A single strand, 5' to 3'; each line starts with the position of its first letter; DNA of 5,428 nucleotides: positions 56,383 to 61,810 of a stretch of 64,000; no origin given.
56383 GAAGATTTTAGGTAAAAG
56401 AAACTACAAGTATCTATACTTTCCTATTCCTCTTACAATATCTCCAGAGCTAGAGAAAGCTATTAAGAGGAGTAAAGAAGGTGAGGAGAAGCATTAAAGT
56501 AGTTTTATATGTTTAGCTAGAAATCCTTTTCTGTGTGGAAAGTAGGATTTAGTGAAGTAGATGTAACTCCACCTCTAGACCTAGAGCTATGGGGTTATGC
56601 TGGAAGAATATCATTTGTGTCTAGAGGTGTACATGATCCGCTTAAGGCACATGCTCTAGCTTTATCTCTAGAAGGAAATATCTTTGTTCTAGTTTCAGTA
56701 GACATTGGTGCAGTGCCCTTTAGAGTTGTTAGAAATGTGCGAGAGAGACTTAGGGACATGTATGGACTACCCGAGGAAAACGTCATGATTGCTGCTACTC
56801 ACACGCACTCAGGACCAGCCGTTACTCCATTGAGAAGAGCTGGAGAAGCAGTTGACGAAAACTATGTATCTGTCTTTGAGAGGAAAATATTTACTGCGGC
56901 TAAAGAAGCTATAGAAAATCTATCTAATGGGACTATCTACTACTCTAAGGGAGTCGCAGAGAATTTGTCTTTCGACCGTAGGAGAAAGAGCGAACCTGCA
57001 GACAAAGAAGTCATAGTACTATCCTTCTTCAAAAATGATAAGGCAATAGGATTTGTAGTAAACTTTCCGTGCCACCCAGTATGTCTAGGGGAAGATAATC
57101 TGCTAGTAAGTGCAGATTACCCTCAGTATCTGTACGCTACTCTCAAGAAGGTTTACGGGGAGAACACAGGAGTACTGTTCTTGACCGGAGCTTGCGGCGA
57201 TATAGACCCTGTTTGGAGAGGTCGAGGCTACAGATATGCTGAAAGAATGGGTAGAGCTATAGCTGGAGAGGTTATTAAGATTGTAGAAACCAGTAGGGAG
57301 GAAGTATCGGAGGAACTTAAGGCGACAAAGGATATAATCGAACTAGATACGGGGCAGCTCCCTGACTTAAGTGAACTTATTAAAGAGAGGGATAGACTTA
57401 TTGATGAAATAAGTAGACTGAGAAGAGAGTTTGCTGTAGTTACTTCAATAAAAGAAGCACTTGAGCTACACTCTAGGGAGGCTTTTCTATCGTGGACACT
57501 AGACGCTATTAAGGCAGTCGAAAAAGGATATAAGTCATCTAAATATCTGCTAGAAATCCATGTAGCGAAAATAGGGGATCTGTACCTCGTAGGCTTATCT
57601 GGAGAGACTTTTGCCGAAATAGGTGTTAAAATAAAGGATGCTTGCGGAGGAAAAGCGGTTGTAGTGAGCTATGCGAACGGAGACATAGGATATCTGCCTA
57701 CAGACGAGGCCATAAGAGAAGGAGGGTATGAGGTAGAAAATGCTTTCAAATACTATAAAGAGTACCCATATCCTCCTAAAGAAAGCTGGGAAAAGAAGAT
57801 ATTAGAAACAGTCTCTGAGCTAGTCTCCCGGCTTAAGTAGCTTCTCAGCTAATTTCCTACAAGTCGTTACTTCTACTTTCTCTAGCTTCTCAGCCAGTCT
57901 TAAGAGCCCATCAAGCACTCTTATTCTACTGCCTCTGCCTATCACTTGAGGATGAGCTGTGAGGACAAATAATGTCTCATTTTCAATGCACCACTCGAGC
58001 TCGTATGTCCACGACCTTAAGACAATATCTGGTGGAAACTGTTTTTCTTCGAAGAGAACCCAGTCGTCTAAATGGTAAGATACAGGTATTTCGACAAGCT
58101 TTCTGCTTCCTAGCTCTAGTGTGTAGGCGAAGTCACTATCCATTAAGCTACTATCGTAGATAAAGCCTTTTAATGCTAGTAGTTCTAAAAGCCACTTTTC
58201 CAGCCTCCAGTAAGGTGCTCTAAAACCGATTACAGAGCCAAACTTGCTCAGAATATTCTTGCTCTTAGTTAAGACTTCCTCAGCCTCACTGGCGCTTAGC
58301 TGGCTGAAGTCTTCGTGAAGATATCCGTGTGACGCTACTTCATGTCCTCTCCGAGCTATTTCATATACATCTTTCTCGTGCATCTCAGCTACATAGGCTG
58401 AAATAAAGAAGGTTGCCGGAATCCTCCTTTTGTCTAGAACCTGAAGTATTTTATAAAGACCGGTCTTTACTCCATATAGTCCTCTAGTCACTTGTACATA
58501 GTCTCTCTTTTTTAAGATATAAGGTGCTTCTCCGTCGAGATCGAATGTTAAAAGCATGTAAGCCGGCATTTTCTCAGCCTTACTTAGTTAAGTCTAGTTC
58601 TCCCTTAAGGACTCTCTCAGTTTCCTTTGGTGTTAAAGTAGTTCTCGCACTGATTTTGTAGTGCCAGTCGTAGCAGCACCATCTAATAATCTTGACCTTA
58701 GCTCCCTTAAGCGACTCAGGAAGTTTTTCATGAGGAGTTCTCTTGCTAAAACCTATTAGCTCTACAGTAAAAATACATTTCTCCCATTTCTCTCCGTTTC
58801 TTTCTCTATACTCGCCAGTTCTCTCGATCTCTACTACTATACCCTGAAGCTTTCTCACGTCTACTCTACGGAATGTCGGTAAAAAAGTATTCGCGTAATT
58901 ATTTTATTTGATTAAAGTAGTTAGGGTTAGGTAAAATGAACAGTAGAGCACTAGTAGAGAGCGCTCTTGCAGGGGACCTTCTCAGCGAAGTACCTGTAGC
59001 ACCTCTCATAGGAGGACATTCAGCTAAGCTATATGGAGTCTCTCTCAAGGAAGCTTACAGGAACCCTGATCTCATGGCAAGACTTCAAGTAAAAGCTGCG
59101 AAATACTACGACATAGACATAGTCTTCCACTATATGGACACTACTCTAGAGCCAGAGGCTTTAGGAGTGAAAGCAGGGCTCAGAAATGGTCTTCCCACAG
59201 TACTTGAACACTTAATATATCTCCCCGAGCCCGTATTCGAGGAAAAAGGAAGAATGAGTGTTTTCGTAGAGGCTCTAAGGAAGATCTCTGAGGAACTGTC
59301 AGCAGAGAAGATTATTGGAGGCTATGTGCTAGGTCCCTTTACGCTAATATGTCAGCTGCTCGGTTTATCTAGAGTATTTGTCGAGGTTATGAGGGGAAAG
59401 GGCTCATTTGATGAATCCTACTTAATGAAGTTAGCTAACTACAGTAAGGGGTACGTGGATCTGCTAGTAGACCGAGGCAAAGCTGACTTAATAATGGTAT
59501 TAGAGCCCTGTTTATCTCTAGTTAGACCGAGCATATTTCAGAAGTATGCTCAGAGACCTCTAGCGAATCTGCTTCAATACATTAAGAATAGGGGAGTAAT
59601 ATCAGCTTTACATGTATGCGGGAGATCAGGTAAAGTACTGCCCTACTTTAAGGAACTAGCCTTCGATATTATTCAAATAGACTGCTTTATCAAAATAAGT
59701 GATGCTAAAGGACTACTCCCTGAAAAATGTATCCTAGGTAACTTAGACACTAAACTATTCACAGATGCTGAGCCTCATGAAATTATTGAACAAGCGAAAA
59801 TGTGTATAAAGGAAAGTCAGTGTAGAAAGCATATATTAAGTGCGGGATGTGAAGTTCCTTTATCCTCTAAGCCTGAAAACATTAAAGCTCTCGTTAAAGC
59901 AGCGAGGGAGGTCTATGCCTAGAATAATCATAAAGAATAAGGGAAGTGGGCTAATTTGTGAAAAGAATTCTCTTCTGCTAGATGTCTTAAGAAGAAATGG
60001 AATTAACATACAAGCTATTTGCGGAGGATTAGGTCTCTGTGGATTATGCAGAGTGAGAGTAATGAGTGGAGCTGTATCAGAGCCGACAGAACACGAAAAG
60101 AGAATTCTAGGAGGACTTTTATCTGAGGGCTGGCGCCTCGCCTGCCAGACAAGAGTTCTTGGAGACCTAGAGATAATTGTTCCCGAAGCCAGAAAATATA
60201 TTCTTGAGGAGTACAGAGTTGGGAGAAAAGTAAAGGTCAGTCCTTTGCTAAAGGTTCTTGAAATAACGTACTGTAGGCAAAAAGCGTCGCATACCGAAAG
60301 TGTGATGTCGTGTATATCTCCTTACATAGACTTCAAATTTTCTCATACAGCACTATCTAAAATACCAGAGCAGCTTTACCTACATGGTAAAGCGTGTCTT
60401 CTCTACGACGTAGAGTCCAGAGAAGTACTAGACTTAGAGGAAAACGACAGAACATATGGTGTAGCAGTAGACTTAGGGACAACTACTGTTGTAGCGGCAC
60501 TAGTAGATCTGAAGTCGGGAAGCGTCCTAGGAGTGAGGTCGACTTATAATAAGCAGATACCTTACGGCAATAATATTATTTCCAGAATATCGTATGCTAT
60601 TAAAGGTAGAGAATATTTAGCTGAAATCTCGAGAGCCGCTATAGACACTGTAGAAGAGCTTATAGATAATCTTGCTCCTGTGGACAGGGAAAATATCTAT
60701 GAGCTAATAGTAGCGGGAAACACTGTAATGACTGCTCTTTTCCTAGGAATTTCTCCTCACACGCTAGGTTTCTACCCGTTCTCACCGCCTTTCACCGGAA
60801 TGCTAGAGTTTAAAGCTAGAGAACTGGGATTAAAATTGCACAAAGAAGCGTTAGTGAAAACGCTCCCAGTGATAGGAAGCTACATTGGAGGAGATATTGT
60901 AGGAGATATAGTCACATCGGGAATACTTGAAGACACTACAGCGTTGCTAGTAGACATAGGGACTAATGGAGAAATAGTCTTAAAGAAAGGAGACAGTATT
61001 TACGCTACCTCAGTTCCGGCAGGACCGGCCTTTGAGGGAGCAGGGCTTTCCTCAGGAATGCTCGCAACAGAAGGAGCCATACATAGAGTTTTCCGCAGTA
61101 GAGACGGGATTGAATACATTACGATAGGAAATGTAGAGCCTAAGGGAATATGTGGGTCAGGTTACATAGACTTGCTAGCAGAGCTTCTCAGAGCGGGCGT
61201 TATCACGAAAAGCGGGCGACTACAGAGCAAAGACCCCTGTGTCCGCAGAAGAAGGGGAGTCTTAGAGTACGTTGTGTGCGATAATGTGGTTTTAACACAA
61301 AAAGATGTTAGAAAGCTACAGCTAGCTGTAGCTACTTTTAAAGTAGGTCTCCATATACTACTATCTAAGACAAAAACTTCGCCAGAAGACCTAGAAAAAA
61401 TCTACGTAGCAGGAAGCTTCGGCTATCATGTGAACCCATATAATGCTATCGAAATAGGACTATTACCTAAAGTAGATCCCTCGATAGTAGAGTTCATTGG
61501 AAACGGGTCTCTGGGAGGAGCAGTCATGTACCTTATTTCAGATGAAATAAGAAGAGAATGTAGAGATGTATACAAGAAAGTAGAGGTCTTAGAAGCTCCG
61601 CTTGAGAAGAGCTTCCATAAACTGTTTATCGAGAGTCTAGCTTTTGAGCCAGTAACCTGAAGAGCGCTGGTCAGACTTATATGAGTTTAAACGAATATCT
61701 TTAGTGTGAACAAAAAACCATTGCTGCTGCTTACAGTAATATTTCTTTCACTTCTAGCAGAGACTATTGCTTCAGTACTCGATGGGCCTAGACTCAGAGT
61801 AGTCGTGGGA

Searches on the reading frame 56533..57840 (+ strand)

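Call 58: search_protein_families(library=pfam, proteins=[window:56533-57840:+], max_evalue=0.001)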
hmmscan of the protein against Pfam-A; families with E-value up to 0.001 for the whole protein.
window:56533-57840:+ (435 aa): 1 family
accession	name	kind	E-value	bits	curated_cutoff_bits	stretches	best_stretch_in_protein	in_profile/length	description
PF04734.18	Ceramidase_alk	-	2.9e-23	82.8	32.1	1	3-196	2-218/509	Neutral/alkaline non-lysosomal ceramidase, N-terminal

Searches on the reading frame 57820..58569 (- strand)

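Call 58: search_protein_families(library=pfam, proteins=[window:57820-58569:-], max_evalue=0.001)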
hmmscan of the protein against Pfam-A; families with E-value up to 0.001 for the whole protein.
window:57820-58569:- (249 aa): 2 families
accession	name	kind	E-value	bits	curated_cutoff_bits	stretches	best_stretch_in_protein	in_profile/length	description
PF01522.26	Polysacc_deac_1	-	4.3e-15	56.2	23.1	1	36-127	19-112/124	Polysaccharide deacetylase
PF10096.14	DUF2334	-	3.1e-05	24.1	26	1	68-150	59-156/203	Uncharacterized protein conserved in bacteria (DUF2334)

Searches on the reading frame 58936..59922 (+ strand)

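Call 58: search_protein_families(library=pfam, proteins=[window:58936-59922:+], max_evalue=0.001)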
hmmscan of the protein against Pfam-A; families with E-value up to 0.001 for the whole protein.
window:58936-59922:+ (328 aa): 1 family
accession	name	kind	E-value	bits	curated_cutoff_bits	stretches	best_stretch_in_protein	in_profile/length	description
PF01208.23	URO-D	-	5.8e-51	174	23.9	1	6-325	5-345/346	Uroporphyrinogen decarboxylase (URO-D)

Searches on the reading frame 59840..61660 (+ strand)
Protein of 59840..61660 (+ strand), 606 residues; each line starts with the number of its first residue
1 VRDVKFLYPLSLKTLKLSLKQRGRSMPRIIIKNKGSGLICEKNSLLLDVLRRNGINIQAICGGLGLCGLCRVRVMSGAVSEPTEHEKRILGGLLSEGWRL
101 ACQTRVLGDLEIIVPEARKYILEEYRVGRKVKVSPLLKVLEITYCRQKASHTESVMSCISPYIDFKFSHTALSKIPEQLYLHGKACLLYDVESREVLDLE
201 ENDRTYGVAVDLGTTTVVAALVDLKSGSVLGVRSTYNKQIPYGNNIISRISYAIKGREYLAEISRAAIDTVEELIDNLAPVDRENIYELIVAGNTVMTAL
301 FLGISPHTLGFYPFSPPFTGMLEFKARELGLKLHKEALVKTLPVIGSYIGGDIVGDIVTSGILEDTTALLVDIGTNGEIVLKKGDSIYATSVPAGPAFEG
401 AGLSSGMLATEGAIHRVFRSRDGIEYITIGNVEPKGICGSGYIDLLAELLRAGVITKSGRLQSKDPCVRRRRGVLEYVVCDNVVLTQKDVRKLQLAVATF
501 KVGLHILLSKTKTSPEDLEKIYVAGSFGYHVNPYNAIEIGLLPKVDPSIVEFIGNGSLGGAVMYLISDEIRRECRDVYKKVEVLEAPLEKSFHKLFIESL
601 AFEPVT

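Call 58: search_protein_families(library=pfam, proteins=[window:59840-61660:+], max_evalue=0.001)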
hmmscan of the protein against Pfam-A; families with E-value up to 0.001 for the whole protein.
window:59840-61660:+ (606 aa): 3 families
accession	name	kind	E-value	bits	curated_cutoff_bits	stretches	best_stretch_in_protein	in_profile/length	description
PF14574.11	RACo_C_ter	-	1.5e-70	237.7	27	1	367-602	2-249/261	C-terminal domain of RACo the ASKHA domain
PF17651.6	Raco_middle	-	1.6e-51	174.6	26.8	1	206-362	1-160/163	RACo middle region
PF00111.32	Fer2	-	2.6e-12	47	21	1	40-106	10-76/77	2Fe-2S iron-sulfur cluster binding domain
